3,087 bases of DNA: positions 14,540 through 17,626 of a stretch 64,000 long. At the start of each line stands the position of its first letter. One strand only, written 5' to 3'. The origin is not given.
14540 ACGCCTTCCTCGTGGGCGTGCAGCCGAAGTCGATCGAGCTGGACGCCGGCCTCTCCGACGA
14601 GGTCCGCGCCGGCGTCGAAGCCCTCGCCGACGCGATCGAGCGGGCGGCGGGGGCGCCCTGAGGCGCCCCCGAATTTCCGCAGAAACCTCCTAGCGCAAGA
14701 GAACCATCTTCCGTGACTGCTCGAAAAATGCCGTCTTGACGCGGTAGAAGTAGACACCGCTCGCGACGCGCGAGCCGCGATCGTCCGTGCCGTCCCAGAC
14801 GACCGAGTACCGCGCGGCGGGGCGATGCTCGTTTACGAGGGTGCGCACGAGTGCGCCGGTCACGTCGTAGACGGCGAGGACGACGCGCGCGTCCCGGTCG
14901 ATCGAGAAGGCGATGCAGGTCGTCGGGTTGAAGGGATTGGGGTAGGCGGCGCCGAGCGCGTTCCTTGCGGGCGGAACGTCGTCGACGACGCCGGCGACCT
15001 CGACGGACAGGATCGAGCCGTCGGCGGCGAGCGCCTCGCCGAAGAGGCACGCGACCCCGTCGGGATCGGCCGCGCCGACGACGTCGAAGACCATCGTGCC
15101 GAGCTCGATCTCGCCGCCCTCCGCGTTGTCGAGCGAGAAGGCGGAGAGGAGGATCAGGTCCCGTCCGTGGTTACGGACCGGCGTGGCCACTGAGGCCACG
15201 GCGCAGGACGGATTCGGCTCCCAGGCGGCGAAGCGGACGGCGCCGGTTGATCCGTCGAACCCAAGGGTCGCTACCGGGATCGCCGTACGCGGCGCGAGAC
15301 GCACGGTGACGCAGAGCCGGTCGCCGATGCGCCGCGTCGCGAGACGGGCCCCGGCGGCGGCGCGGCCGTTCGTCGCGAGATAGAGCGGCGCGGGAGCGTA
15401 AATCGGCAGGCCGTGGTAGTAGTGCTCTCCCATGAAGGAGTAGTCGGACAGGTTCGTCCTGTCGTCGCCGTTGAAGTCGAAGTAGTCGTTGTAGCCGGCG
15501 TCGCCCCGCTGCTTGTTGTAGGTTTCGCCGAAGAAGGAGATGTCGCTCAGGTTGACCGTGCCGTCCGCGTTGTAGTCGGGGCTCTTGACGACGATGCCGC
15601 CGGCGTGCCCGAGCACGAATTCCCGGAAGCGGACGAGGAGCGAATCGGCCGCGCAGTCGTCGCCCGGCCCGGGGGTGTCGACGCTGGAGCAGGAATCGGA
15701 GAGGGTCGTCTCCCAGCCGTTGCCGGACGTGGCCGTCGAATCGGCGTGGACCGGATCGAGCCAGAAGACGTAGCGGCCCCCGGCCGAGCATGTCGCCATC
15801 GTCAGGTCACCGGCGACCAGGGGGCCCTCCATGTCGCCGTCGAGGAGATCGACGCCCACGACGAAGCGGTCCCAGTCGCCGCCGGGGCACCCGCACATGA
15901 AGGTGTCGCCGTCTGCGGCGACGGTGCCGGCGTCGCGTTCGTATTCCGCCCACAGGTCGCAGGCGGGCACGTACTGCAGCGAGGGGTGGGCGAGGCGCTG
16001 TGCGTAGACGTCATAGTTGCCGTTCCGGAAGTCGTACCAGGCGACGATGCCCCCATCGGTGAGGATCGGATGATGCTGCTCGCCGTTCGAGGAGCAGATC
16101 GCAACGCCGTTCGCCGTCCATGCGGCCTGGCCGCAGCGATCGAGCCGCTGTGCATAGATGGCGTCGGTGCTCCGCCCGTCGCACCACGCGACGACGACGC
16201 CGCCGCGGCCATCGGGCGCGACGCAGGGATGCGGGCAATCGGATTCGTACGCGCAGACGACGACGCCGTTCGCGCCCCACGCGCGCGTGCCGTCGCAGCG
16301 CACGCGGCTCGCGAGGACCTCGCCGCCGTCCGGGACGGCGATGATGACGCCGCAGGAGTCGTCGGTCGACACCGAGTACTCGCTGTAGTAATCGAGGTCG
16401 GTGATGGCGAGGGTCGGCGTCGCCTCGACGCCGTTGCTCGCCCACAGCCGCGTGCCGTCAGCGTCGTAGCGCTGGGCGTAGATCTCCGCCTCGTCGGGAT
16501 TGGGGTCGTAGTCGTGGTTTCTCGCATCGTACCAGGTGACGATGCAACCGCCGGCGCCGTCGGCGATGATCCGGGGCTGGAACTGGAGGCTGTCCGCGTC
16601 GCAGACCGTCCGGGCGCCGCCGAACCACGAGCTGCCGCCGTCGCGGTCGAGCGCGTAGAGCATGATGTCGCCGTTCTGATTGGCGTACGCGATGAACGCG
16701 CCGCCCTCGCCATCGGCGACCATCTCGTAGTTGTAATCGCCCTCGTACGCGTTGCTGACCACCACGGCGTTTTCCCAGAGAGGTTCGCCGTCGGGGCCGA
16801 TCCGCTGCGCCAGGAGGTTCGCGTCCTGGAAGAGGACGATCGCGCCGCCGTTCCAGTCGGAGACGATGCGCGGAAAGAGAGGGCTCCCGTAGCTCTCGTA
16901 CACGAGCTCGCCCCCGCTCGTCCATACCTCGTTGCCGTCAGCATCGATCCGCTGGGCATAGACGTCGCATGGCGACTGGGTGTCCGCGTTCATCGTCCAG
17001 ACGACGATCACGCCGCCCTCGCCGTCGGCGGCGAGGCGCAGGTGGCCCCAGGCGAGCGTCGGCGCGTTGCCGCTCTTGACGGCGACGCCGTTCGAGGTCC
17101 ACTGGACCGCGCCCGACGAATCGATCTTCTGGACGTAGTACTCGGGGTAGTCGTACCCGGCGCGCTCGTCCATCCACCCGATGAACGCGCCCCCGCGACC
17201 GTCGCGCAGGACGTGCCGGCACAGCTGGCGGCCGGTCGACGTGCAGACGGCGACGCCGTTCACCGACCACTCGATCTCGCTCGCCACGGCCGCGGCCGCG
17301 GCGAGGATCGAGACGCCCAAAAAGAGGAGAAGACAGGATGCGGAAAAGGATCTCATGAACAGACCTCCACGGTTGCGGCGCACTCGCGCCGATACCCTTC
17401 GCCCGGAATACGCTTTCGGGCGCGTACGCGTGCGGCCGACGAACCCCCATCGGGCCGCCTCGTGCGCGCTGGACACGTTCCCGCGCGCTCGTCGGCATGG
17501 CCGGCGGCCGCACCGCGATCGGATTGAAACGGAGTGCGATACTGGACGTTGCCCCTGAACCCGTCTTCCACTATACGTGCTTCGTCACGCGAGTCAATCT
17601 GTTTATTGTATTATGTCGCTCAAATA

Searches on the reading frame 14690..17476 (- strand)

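Call 49: search_protein_families(library=pfam, proteins=[window:14690-17476:-], max_evalue=0.0001)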
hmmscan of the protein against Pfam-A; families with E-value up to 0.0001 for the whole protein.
window:14690-17476:- (928 aa): 1 family
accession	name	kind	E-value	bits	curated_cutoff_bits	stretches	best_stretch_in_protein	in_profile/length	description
PF13860.13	FlgD_ig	-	2.2e-09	37.6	27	1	859-915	18-75/79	FlgD Ig-like domain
